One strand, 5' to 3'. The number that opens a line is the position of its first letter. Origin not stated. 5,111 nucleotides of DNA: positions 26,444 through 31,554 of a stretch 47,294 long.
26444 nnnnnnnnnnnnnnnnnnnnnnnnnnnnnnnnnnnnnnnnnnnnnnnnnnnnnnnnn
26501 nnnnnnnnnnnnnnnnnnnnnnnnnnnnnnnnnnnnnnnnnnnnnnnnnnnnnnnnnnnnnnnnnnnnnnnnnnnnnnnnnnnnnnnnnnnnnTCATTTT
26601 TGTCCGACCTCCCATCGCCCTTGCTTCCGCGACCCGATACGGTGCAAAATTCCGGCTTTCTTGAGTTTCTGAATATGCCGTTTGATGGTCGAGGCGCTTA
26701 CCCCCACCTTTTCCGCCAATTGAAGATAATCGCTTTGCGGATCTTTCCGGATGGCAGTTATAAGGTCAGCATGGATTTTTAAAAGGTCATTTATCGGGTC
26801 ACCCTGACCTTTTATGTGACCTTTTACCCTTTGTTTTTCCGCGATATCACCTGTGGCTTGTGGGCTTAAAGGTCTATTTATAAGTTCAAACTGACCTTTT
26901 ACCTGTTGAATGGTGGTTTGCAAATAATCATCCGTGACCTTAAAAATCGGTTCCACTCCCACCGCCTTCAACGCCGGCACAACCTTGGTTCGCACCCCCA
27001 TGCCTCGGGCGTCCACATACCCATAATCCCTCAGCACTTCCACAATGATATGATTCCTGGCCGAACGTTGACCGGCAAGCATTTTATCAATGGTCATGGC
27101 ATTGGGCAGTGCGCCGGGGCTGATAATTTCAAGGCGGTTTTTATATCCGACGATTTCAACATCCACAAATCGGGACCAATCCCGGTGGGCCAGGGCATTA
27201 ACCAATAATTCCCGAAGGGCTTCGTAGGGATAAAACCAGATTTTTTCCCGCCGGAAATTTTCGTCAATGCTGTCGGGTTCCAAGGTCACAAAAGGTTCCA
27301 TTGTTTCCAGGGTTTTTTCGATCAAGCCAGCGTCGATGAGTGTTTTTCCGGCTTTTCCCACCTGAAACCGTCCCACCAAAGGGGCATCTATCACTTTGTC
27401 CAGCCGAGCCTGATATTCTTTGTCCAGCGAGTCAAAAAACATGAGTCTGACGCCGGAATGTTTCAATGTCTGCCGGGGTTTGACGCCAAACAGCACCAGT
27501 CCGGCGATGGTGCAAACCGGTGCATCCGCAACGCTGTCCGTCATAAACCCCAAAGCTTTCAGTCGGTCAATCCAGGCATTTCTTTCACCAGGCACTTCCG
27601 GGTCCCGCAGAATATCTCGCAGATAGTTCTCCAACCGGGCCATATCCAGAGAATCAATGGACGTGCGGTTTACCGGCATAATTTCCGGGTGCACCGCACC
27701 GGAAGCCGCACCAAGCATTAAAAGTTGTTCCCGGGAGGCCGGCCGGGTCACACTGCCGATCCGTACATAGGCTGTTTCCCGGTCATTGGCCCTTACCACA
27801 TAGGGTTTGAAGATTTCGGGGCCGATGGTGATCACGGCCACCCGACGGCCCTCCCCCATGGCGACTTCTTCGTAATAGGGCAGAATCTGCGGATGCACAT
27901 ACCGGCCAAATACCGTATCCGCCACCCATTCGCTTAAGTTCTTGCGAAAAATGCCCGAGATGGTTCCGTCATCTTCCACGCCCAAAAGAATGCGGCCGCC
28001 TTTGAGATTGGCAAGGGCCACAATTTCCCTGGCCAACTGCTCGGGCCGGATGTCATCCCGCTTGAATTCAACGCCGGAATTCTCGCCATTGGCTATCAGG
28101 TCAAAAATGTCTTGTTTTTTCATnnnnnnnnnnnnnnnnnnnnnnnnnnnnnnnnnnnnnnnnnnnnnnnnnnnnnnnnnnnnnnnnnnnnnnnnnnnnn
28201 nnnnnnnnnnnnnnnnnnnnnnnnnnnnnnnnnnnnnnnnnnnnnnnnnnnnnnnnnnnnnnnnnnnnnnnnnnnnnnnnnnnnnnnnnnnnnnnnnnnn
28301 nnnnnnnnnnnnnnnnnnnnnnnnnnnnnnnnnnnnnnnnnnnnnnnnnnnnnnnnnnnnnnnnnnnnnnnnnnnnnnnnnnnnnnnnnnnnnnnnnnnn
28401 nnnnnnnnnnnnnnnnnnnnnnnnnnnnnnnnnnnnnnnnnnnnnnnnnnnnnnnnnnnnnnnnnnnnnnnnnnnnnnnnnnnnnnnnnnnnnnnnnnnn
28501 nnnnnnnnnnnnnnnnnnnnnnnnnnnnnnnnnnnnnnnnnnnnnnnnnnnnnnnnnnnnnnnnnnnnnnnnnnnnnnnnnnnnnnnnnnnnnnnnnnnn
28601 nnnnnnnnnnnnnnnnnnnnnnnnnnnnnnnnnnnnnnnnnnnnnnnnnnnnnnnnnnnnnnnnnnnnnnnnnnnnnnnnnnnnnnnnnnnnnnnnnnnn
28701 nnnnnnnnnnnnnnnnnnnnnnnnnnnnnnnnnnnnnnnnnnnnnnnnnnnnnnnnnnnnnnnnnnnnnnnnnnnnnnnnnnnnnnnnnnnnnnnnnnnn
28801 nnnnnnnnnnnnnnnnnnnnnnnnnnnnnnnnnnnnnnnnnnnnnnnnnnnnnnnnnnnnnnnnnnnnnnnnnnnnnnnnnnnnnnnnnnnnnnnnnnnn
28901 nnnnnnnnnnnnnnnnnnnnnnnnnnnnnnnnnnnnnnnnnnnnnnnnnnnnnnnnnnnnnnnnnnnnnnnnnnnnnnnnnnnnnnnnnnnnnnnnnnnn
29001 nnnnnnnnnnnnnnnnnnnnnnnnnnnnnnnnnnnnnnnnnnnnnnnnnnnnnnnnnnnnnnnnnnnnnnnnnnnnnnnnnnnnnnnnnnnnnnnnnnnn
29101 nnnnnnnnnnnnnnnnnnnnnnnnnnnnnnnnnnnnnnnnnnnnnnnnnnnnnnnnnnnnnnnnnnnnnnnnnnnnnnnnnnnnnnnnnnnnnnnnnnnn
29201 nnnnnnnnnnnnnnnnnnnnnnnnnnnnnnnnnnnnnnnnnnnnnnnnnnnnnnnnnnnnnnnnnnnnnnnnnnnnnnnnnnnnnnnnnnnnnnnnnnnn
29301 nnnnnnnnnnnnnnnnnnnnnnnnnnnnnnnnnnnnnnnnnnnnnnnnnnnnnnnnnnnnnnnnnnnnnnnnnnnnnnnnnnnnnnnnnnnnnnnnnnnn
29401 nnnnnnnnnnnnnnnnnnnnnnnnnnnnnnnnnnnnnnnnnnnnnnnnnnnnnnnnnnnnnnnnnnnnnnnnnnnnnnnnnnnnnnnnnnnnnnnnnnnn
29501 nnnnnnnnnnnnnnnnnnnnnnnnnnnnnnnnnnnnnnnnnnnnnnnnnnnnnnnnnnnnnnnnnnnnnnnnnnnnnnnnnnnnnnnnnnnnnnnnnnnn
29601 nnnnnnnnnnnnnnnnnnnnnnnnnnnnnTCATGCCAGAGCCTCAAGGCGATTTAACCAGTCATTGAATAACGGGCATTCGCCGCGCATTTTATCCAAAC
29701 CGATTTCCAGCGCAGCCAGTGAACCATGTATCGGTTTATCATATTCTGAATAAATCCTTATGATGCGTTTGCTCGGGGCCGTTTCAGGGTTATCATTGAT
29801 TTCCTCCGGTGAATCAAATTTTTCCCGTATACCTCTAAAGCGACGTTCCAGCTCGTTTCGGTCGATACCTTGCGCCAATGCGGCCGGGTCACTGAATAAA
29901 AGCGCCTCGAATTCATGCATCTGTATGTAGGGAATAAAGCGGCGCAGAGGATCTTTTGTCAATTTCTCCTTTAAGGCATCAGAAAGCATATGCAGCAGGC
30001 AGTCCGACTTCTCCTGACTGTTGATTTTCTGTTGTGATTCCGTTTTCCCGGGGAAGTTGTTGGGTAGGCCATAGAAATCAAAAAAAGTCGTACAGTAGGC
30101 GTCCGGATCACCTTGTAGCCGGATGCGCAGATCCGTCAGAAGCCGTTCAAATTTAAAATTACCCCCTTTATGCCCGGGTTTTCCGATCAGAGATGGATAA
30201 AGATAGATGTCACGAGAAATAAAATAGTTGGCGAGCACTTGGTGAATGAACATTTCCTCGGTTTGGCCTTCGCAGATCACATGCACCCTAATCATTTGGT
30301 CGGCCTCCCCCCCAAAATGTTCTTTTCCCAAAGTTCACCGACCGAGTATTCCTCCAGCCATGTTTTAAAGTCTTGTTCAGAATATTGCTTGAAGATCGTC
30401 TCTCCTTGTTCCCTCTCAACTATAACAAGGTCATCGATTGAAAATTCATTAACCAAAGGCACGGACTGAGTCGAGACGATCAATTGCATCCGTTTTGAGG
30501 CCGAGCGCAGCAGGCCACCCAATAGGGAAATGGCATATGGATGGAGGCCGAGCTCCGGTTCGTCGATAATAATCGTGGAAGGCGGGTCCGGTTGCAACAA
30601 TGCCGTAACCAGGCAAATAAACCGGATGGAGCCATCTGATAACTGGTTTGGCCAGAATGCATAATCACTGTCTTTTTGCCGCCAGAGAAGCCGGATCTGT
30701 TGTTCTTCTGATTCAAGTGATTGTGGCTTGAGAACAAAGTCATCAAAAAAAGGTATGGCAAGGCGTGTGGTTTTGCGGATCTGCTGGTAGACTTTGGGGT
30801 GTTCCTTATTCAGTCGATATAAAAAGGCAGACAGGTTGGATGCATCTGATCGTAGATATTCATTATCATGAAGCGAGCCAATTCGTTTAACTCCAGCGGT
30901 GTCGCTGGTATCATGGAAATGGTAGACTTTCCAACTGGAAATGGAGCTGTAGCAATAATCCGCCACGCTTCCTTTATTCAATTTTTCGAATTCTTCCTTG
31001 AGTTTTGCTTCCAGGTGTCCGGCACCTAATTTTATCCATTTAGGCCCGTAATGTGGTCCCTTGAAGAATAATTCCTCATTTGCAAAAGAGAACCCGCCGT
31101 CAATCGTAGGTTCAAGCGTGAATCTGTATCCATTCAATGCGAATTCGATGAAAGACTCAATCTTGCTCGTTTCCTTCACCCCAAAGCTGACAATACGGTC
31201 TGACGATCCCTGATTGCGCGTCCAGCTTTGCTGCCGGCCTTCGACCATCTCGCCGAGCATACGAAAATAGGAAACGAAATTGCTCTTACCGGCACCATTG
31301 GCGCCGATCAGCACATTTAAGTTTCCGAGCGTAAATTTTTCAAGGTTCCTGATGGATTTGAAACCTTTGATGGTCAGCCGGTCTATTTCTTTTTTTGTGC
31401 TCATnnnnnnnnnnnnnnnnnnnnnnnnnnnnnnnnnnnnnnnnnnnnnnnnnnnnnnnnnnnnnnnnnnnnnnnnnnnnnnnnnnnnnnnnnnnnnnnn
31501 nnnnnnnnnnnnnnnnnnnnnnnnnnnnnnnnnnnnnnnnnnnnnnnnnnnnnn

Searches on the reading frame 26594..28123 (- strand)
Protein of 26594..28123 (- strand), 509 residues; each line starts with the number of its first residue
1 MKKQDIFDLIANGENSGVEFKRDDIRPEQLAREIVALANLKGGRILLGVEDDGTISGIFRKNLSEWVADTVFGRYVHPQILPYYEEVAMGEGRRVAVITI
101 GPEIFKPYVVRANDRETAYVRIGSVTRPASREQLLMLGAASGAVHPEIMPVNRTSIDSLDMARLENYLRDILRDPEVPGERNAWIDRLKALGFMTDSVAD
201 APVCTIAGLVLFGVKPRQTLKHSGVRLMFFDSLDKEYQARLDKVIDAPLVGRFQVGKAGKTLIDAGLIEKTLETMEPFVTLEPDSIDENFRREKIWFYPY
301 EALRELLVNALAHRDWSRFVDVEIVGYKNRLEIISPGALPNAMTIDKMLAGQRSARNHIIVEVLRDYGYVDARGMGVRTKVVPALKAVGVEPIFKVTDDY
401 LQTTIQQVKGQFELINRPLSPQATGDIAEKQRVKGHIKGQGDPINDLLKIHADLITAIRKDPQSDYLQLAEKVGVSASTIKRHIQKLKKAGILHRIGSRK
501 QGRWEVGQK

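Call 3: search_protein_families(library=padloc, proteins=[window:26594-28123:-])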
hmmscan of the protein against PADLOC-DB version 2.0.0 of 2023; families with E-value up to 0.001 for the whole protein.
window:26594-28123:- (509 aa): 13 families
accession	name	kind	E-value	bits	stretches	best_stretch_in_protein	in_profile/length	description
PDLC02394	pAgo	-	2.2e-14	50.2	1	30-366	57-389/1121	-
PDLC02418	Aga_SIR2-Kinase-PNTD1-PNTD2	-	1.4e-11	41.3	1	147-376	171-409/756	Class I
PDLC02402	Aga_SIR2-PNTD1-PNTD2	-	1.6e-11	41.1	1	147-378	312-533/876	Class I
PDLC01434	CasR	-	5.2e-06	24.4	1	457-500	136-177/191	"CAS-I,CAS-II,CAS-III,CAS-IV,CAS-V,CAS-VI; associated_signaling"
PDLC01850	CARF3--CARF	-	1.7e-05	22.8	1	445-498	141-194/209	-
PDLC01268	CasR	-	2.7e-05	22.2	1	458-501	133-172/179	"CAS-I,CAS-II,CAS-III,CAS-IV,CAS-V,CAS-VI; associated_signaling"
PDLC01720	Csa3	-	3.1e-05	22.5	0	466-505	45-84/118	Csa3_1_CAS-I-II-III-IV-V-VI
PDLC01857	CARF3--CARF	-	7e-05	20.5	1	461-501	141-181/201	-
PDLC01848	CARF3--CARF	-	0.00017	19.3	1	449-495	137-181/197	-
PDLC01438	Csa3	-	0.0003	18.9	0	467-505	163-197/305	"CAS-I,CAS-II,CAS-III,CAS-IV,CAS-V,CAS-VI; associated_signaling"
PDLC01853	CARF3--CARF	-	0.00087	17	0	464-504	155-195/209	-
PDLC01044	Csa3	-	0.00097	17.1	0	467-495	153-181/194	Type I-A associated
PDLC03963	SoFic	-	0.001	16.6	0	450-501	294-345/361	-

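Call 33: search_protein_families(library=pfam, proteins=[window:26594-28123:-], max_evalue=0.001)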
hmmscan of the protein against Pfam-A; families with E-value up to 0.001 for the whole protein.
window:26594-28123:- (509 aa): 11 families
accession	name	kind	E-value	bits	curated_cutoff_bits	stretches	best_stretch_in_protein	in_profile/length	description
PF04326.19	SLFN_AlbA_2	-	2.1e-18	67.4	25.3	1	14-129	1-117/118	Schlafen, AlbA_2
PF13749.12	HATPase_c_4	-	5e-15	55.7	26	1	322-404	4-88/89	Putative ATP-dependent DNA helicase recG C-terminal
PF13412.12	HTH_24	-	2.1e-09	37.2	21.9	1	450-492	4-46/48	Winged helix-turn-helix DNA-binding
PF12840.13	HTH_20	-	1.5e-05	25.3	27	1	467-494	22-49/51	Helix-turn-helix domain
PF08279.18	HTH_11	-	1.9e-05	24.9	25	1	468-500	20-50/55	HTH domain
PF01022.26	HTH_5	-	3e-05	24.2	22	1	468-493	20-45/47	Bacterial regulatory protein, arsR family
PF13730.12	HTH_36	-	7.1e-05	23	25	1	468-493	30-55/55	Helix-turn-helix domain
PF13404.12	HTH_AsnC-type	-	0.00015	22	27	1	454-488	8-42/42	AsnC-type helix-turn-helix domain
PF08220.18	HTH_DeoR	-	0.00052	20.1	21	0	467-496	18-47/57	DeoR-like helix-turn-helix domain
PF12802.13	MarR_2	-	0.00056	20.5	27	0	468-503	25-60/61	MarR family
PF25213.1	HVO_A0261_N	-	0.00057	20.2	35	0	451-497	13-58/86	HVO_A0261 N-terminal domain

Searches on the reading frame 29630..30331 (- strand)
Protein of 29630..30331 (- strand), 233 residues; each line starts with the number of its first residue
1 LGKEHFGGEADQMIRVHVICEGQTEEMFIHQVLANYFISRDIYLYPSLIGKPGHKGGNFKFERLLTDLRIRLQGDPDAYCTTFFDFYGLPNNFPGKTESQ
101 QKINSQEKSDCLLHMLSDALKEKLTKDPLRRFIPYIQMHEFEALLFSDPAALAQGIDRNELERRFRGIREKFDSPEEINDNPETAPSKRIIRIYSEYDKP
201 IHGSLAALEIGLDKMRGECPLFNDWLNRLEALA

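Call 3: search_protein_families(library=padloc, proteins=[window:29630-30331:-])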
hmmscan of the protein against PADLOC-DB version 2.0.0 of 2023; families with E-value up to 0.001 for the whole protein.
window:29630-30331:- (233 aa): 5 families
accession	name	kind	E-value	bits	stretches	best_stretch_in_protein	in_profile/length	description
PDLC04188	HEC-01B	-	9e-84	278.8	1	11-232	10-226/230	-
PDLC04190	HEC-01B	-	6.9e-55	183.9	1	13-186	1-168/168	-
PDLC04186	HEC-01B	-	3.5e-25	86.9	1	55-232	26-192/196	-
PDLC04187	HEC-01B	-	3.7e-25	87.2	1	75-231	3-165/166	-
PDLC04189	HEC-01B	-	5.6e-18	63.6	1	15-229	3-221/223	-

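Call 100: search_protein_families(library=pfam, proteins=[window:29630-30331:-], max_evalue=0.01)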
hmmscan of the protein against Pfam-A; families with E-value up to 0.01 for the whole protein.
window:29630-30331:- (233 aa): 1 family
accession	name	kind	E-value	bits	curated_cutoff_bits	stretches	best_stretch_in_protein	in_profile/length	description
PF14103.11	DUF4276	-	1.6e-55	188.8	30.2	1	20-230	1-192/192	Domain of unknown function (DUF4276)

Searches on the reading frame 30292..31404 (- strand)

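Call 3: search_protein_families(library=padloc, proteins=[window:30292-31404:-])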
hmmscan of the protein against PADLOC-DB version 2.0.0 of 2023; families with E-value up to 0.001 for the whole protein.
window:30292-31404:- (370 aa): 108 families (the best 25 are shown)
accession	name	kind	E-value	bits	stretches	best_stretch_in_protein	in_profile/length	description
PDLC04175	HEC-01A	-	4.1e-147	488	1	4-368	3-362/363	-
PDLC04174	HEC-01A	-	1e-93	311.4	1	105-370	8-264/264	-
PDLC04177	HEC-01A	-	1.7e-52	176.7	2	151-366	182-390/393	-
PDLC04178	HEC-01A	-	5.9e-46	155.3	1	4-364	6-380/399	-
PDLC04176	HEC-01A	-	2.2e-45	153.6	1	6-366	2-367/371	-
PDLC04183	HEC-01A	-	5.4e-42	142.3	2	152-366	187-400/402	-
PDLC04182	HEC-01A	-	4.8e-36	122.6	2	152-365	191-401/406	-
PDLC04179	HEC-01A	-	1.7e-28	98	2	177-369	266-456/459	-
PDLC04144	HEC-01B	-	1.3e-27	95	2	150-366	179-391/395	-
PDLC02980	AriA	-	1.4e-26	92.2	1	29-318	1-302/304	-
PDLC04392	PDC-M07A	-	5.8e-25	86.2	2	174-363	207-402/432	-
PDLC04391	PDC-M07A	-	9.8e-25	85.4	2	181-362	207-399/412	-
PDLC04135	mad3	-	1.2e-24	85.5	2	252-363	261-373/374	mads_3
PDLC03878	NsnB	-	4.8e-23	80.5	1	7-323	2-286/345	-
PDLC04184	HEC-01A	-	1.2e-22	78.6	2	168-307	227-368/464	-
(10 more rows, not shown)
